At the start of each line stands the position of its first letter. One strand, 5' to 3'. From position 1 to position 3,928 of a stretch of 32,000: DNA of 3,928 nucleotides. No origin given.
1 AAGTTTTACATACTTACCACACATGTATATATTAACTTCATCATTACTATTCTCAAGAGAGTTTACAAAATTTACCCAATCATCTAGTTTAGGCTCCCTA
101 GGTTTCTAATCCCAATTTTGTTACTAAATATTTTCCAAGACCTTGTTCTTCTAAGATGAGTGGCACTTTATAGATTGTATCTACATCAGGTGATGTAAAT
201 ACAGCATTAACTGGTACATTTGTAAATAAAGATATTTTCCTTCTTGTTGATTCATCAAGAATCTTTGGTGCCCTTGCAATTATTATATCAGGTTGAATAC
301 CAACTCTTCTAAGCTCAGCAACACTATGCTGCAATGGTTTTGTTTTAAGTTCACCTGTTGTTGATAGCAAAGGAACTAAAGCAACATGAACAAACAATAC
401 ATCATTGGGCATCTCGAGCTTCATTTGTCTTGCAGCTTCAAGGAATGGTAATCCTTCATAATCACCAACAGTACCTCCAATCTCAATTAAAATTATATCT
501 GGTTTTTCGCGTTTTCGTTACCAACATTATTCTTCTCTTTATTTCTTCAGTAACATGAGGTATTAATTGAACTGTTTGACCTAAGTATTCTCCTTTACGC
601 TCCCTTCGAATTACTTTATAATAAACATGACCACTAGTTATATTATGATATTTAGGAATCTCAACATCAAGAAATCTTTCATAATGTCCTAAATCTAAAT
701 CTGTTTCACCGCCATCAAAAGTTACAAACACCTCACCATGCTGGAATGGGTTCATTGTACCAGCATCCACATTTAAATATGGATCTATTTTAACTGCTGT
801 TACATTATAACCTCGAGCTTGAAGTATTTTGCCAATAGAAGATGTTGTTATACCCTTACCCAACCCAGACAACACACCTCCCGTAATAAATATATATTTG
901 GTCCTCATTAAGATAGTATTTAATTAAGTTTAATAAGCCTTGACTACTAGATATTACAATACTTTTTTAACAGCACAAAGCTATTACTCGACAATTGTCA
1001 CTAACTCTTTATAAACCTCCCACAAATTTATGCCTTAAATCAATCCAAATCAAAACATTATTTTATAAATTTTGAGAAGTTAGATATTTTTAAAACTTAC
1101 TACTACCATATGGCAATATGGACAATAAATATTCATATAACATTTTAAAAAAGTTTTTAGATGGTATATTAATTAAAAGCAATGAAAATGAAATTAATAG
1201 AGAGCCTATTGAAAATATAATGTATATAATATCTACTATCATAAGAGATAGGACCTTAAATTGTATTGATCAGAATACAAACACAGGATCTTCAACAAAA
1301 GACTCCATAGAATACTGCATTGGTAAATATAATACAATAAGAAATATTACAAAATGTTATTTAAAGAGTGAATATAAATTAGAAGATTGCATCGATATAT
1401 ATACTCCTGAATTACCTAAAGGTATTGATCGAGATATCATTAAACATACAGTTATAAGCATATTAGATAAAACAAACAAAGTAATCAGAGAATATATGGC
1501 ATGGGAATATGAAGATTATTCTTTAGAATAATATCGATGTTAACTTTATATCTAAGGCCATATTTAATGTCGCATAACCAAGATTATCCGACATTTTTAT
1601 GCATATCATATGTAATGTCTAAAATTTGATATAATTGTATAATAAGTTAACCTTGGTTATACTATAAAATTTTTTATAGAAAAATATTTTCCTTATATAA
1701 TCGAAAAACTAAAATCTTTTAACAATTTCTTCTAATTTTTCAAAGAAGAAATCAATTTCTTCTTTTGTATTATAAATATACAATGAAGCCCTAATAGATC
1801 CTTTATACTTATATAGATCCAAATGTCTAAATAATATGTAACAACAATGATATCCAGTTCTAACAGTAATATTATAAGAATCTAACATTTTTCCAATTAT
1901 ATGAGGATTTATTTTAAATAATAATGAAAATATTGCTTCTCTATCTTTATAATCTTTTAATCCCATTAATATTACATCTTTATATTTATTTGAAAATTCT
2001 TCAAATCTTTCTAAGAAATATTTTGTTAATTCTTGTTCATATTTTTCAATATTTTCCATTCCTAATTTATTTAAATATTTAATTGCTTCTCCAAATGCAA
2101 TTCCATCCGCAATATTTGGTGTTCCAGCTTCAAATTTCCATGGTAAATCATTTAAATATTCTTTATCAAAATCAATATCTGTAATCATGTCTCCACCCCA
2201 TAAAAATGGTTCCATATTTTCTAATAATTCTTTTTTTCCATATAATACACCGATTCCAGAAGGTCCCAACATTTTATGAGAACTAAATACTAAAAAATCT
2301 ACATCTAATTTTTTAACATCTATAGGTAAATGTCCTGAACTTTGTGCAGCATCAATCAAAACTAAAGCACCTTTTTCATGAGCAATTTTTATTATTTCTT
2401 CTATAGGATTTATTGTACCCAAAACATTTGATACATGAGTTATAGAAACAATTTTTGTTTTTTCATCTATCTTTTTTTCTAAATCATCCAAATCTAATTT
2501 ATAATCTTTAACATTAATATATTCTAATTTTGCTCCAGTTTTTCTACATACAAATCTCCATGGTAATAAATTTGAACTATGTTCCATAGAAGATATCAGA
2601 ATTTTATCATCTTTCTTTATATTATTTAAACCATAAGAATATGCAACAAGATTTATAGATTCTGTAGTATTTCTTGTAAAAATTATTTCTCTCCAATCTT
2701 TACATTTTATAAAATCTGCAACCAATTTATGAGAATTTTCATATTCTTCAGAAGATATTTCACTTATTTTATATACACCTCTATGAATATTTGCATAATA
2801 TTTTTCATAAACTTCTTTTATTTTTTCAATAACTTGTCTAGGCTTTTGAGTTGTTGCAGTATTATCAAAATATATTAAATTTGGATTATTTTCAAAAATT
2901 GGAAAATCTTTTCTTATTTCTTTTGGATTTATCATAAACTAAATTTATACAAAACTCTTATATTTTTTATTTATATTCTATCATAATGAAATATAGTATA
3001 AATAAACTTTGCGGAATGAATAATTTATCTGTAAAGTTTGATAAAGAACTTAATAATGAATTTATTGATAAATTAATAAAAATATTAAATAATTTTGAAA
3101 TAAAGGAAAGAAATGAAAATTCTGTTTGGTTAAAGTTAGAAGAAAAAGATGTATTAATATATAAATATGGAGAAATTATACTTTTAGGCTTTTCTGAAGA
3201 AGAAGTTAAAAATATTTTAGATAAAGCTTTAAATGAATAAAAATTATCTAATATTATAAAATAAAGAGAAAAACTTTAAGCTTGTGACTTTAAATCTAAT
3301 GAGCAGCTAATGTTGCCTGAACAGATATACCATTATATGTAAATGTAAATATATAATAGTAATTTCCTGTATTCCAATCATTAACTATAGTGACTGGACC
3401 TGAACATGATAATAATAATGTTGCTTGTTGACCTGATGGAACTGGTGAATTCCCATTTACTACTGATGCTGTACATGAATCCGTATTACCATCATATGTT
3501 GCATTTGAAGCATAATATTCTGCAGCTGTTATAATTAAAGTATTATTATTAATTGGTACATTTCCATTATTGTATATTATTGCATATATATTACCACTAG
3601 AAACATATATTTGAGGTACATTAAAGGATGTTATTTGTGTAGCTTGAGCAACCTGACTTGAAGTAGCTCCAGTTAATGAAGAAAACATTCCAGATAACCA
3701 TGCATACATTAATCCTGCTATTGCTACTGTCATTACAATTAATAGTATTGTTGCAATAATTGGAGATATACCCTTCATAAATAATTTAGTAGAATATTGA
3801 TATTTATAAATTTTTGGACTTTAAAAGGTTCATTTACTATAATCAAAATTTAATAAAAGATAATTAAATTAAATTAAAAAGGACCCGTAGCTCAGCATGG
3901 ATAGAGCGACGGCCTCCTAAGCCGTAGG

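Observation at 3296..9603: Co-directional surface gene train: pilin, PMT-like glycosyltransferase, DUF2341-like protein, two Thr-rich proteins and a sequon-dense anchored protein form a candidate O-glycosylated adhesion module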

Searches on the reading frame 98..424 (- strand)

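Call 49: search_protein_families(library=pfam, proteins=[window:98-424:-], max_evalue=0.001)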
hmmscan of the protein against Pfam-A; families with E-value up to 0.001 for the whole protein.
window:98-424:- (108 aa): 1 family
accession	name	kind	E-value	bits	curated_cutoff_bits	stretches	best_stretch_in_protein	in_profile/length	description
PF06418.20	CTP_synth_N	-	5e-32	111.8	26.1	1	6-106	165-265/265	CTP synthase N-terminus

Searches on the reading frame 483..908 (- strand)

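Call 49: search_protein_families(library=pfam, proteins=[window:483-908:-], max_evalue=0.001)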
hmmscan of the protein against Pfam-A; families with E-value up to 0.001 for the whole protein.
window:483-908:- (141 aa): 2 families
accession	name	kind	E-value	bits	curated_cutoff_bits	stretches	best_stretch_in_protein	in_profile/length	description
PF06418.20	CTP_synth_N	-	1.3e-69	235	26.1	1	4-133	1-130/265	CTP synthase N-terminus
PF01656.29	CbiA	-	3.9e-05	24.1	25.4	1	14-126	8-68/125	CobQ/CobB/MinD/ParA nucleotide binding domain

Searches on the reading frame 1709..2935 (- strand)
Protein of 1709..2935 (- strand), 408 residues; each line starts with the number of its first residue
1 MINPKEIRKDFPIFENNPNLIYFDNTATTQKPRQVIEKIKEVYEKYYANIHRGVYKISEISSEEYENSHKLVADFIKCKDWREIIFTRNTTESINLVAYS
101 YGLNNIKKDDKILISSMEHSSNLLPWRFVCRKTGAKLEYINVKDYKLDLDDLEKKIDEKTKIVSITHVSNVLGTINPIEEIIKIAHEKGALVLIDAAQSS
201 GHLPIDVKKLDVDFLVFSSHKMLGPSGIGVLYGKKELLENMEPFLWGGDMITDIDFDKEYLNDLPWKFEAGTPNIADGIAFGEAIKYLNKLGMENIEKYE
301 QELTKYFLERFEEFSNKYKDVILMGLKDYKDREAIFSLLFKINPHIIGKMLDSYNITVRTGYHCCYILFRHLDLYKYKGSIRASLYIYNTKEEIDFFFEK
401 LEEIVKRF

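Call 49: search_protein_families(library=pfam, proteins=[window:1709-2935:-], max_evalue=0.001)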
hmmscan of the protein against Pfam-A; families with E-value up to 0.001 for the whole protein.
window:1709-2935:- (408 aa): 6 families
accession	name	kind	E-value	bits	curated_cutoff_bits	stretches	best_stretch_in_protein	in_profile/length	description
PF00266.25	Aminotran_5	-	1.1e-136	456.1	21.5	1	21-396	1-370/371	Aminotransferase class-V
PF00155.27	Aminotran_1_2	-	8.6e-12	45.3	19.7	1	70-242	49-242/361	Aminotransferase class I and II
PF01053.26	Cys_Met_Meta_PP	-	2e-09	37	27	1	107-224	89-201/381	Cys/Met metabolism PLP-dependent enzyme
PF01041.23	DegT_DnrJ_EryC1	-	9.5e-09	35.4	19.8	1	71-201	29-151/360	DegT/DnrJ/EryC1/StrS aminotransferase family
PF01212.27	Beta_elim_lyase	-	7.7e-05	22.6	27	1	133-239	94-217/288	Beta-eliminating lyase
PF03841.19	SelA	-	0.00016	21.3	22.8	0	129-242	107-234/367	L-seryl-tRNA selenium transferase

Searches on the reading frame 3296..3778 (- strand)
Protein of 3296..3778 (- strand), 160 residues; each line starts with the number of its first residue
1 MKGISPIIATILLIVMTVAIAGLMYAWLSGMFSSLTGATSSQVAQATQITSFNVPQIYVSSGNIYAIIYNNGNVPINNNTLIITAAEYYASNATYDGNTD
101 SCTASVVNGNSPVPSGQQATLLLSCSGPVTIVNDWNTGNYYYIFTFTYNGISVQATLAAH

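Call 3: search_protein_families(library=pfam, proteins=[window:3296-3778:-], max_evalue=1)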
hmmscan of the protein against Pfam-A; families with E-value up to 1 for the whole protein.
window:3296-3778:- (160 aa): 1 family
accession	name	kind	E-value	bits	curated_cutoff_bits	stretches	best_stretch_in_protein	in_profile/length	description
PF07790.16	Pilin_N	-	0.00024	22.4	25.2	1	2-62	1-50/78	Archaeal Type IV pilin, N-terminal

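Call 4: search_protein_families(library=ncbifam, proteins=[window:3296-3778:-], max_evalue=1)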
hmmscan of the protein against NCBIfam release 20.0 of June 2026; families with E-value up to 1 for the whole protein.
window:3296-3778:- (160 aa): 4 families
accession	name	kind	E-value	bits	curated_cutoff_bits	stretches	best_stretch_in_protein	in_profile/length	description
NF046073.1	UpsA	equivalog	8.6e-35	119.8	130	1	1-152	1-125/136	pilin subunit UpsA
TIGR02537.2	arch_flag_Nterm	domain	9.8e-10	37.8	20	1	2-32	3-33/33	archaellin/type IV pilin N-terminal domain-containing protein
NF046074.1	UpsB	equivalog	3.3e-05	24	70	1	2-91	1-90/126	pilin subunit UpsB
NF052590.1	ArlF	equivalog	0.071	13.3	110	1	3-98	2-103/137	archaellum stator protein ArlF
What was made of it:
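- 3296..3778 (-): UpsA-like type IV pilin with a class III signal peptide. A neighbour and separate transcription unit. Adjacent only in the closer relatives (GT at least 86% identical). NCBIfam UpsA E=8.6e-35, 119.8 bits (cutoff 130), and TIGR02537 37.8 bits (call 4).
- On Archaeal type IV pilin, UpsA type (gene 3296-3778): Pilin_N at 22.4 bits is below its 25.2 cutoff (calls 3, 4). 119.8 bits against a cutoff of 130 (call 4).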
